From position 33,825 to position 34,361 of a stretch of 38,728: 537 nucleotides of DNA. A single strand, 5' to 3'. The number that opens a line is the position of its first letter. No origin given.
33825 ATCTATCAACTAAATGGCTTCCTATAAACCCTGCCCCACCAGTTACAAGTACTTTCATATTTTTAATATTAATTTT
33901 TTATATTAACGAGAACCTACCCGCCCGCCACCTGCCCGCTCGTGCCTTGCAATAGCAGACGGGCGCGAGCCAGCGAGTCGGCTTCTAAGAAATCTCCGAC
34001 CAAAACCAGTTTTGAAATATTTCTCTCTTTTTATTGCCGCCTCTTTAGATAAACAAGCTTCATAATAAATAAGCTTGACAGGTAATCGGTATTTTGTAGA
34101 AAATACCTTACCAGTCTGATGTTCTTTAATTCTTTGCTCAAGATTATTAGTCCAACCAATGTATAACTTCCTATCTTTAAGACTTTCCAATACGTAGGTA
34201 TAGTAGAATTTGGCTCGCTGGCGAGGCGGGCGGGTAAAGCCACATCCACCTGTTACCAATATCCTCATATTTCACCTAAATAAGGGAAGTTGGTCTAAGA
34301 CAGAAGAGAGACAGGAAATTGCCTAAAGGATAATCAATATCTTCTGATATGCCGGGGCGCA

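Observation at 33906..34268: GIY-YIG ORF bracketed by nested GC-rich inverted repeats and translated from a borrowed epimerase start codon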

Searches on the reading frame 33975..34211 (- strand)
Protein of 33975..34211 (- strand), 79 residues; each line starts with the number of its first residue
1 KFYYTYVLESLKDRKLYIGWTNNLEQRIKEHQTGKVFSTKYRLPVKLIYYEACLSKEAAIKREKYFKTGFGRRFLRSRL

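Call 35: search_solved_structures(query=window:33975-34211:-, max_evalue=1, show_alignments=2)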
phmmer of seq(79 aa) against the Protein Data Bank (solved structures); distinct sequences matched with E-value up to 1: 5.
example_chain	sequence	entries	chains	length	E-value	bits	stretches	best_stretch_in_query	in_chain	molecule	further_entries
1zg2_A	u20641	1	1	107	3e-06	31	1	3-66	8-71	Hypothetical UPF0213 protein BH0048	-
1ywl_A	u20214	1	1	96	0.0022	22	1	2-68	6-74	Hypothetical UPF0213 protein EF2693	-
7cq2_A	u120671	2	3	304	0.51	14.4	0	2-42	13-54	Structure-specific endonuclease subunit SLX1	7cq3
7wme_A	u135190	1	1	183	0.79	13.8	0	2-45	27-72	Structure-specific endonuclease subunit SLX1 homolog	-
4xlg_A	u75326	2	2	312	0.8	13.8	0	2-40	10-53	Structure-specific endonuclease subunit SLX1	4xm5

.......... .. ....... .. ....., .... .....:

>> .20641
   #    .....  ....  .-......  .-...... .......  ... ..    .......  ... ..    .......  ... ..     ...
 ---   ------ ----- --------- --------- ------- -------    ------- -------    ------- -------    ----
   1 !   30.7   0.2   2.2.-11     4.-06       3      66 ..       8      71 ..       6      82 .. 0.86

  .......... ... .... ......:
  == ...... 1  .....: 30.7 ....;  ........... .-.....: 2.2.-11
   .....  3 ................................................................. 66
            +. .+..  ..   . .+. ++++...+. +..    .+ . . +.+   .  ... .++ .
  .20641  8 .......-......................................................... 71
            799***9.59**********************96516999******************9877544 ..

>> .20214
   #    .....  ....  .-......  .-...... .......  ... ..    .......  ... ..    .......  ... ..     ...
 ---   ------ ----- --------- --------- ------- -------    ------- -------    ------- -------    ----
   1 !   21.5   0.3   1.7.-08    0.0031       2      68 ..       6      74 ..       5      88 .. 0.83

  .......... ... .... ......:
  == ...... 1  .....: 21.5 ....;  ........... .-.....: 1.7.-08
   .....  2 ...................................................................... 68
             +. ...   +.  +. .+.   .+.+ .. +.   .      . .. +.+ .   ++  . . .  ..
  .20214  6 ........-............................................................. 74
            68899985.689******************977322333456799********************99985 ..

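Call 42: find_related_loci(query=A1, collection=metagenome_contigs, flank=3000)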
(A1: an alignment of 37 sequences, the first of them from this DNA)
Query A1 (77 aa) in metagenome_contigs; peptide patterns used: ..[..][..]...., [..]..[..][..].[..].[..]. (x = any residue, [..] = any of these).
600 stretches matched a pattern (row limit reached: there are more); 529 encode a relative of the query (tblastn E <= 1e-3); the best 80 are kept; 80 distinct loci.
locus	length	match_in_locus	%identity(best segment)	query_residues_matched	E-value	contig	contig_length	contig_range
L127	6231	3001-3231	77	1-77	2e-37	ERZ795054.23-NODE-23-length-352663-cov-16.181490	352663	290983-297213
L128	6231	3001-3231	75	1-77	1e-36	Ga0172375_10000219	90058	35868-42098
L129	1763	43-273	73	1-77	6e-36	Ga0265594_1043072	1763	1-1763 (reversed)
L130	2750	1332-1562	73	1-77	7e-35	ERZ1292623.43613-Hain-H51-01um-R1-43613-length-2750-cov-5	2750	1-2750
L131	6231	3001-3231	71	1-77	1e-34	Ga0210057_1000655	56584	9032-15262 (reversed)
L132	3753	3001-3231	71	1-77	4e-34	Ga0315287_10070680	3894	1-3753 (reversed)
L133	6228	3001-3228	71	2-77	7e-34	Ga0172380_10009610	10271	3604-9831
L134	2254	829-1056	72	1-76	9e-34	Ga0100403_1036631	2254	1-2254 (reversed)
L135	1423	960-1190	68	1-77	2e-34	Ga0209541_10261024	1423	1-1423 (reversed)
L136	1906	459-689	73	1-77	1e-33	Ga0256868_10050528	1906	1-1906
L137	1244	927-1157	71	1-77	1e-33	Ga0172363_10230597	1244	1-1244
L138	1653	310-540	68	1-77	4e-33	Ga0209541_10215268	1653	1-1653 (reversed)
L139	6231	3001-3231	70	1-77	9e-33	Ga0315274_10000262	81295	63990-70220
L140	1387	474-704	66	1-77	5e-33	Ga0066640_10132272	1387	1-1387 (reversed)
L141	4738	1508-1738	66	1-77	2e-32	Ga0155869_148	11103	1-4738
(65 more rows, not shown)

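Call 53: search_dna_similar(query=window:33975-34211:-, collection=plasmids, mode=protein, max_evalue=0.001, max_rows=30)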
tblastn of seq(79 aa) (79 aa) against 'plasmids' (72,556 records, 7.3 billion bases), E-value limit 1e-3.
Records with a match: 14; places in all: 14; records where one place covers at least 80% of the query: 11.
Best place of each record, by identity: <60% 14.
By first word of the organism name: Bacillus 3; Shinella 3; Subdoligranulum 1; Planktothrix 1; Sinorhizobium 1; Sphingomonas 1; Rhizobium 1; Radiobacillus 1; Azospirillum 1; Acetoanaerobium 1.
By predicted mobility (MOB-suite, as given by PLSDB): non-mobilizable 14.
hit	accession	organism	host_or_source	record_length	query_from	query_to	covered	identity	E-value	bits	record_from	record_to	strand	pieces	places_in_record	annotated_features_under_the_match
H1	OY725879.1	Subdoligranulum variabile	-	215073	4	67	81%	44.6%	7e-10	60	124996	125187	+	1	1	none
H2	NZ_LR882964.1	Planktothrix agardhii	-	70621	1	67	85%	42.0%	9e-5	45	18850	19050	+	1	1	GIY-YIG nuclease family protein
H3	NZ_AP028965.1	Bacillus subtilis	soil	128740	3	67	82%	42.4%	8e-6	48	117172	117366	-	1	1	yazA: GIY-YIG nuclease family protein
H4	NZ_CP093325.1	Bacillus sp. N5-665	whole organism,peat soil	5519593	6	67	78%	44.4%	1e-4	45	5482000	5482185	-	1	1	none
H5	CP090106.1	Sinorhizobium meliloti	Medicago,Cell culture,Plant nodule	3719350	4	67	81%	42.4%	1e-4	45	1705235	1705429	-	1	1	GIY-YIG nuclease family protein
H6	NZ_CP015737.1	Shinella sp. HZN7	-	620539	4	67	81%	42.4%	1e-4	45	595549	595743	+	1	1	GIY-YIG nuclease family protein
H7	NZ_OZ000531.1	Shinella sp. WSC3-e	-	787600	4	67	81%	42.4%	2e-4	45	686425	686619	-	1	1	GIY-YIG nuclease family protein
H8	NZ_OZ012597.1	Shinella sp. WSD5-1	-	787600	4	67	81%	42.4%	2e-4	45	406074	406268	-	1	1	GIY-YIG nuclease family protein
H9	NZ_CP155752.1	Sphingomonas parapaucimobilis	Chinese cabbage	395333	3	72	89%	38.0%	5e-4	43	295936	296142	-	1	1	GIY-YIG nuclease family protein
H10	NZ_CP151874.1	Bacillus thuringiensis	-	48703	6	67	78%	42.9%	3e-4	44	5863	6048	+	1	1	GIY-YIG nuclease family protein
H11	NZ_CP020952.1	Rhizobium sp. CIAT894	-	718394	4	67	81%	40.9%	2e-4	45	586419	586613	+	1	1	GIY-YIG nuclease family protein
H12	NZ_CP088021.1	Radiobacillus kanasensis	whole organism,desert soil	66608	3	67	82%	39.4%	2e-4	44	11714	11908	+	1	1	GIY-YIG nuclease family protein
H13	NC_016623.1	Azospirillum lipoferum 4B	-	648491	3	67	82%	37.9%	1e-4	45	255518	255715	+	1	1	GIY-YIG nuclease family protein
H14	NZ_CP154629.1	Acetoanaerobium noterae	cell culture,Sludge of a digestion ...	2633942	3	63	77%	40.3%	1e-4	45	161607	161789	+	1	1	none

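Call 54: get_annotated_region(hit=H9, flank=600)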
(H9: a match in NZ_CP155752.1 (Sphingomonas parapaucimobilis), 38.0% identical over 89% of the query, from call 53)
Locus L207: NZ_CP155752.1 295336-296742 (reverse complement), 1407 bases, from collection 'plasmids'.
description: Sphingomonas parapaucimobilis strain YK209 plasmid unnamed4, complete sequence
organism: Sphingomonas parapaucimobilis (NCBI taxid 28213)
taxonomy: Bacteria; Pseudomonadota; Alphaproteobacteria; Sphingomonadales; Sphingomonadaceae; Sphingomonas; Sphingomonas parapaucimobilis
host: -; source: Chinese cabbage; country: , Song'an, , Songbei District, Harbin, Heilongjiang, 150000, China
typing (MOB-suite, as given by PLSDB): non-mobilizable
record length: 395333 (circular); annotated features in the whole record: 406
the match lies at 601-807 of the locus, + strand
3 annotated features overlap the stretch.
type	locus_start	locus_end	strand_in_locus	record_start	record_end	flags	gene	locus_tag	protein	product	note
CDS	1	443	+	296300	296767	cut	nrdR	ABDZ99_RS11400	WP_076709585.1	transcriptional regulator NrdR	GO:0006355 - regulation of DNA-templated transcription [Evidence IEA]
CDS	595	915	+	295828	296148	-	-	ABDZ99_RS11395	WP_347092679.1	GIY-YIG nuclease family protein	-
CDS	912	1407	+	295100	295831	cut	-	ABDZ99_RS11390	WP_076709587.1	RNA methyltransferase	-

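Call 55: get_annotated_region(hit=H5, flank=600)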
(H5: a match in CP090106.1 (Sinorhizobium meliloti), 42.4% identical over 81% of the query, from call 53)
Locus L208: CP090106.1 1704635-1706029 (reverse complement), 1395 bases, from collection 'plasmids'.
description: Sinorhizobium meliloti strain Ak57 plasmid pSymB, complete sequence
organism: Sinorhizobium meliloti (NCBI taxid 382)
taxonomy: Bacteria; Pseudomonadota; Alphaproteobacteria; Hyphomicrobiales; Rhizobiaceae; Sinorhizobium; Sinorhizobium meliloti
host: -; source: Medicago,Cell culture,Plant nodule; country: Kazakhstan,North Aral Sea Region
typing (MOB-suite, as given by PLSDB): non-mobilizable
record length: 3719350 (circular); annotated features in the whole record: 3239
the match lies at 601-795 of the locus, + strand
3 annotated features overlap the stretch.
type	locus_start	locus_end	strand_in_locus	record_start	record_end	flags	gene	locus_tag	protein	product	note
CDS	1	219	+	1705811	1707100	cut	gltA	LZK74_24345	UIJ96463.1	citrate synthase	-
CDS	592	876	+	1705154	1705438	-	-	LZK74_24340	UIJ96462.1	GIY-YIG nuclease family protein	-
CDS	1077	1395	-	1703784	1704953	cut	lpxB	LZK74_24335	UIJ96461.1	lipid-A-disaccharide synthase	-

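Call 73: find_related_loci(query=A1, collection=viral_contigs, flank=1500)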
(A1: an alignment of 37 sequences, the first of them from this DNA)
Query A1 (77 aa) in viral_contigs; peptide patterns used: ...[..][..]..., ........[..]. (x = any residue, [..] = any of these).
10 stretches matched a pattern; 1 encode a relative of the query (tblastn E <= 1e-3); 1 distinct loci.
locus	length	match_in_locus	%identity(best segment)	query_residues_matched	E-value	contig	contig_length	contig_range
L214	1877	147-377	70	1-77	7e-34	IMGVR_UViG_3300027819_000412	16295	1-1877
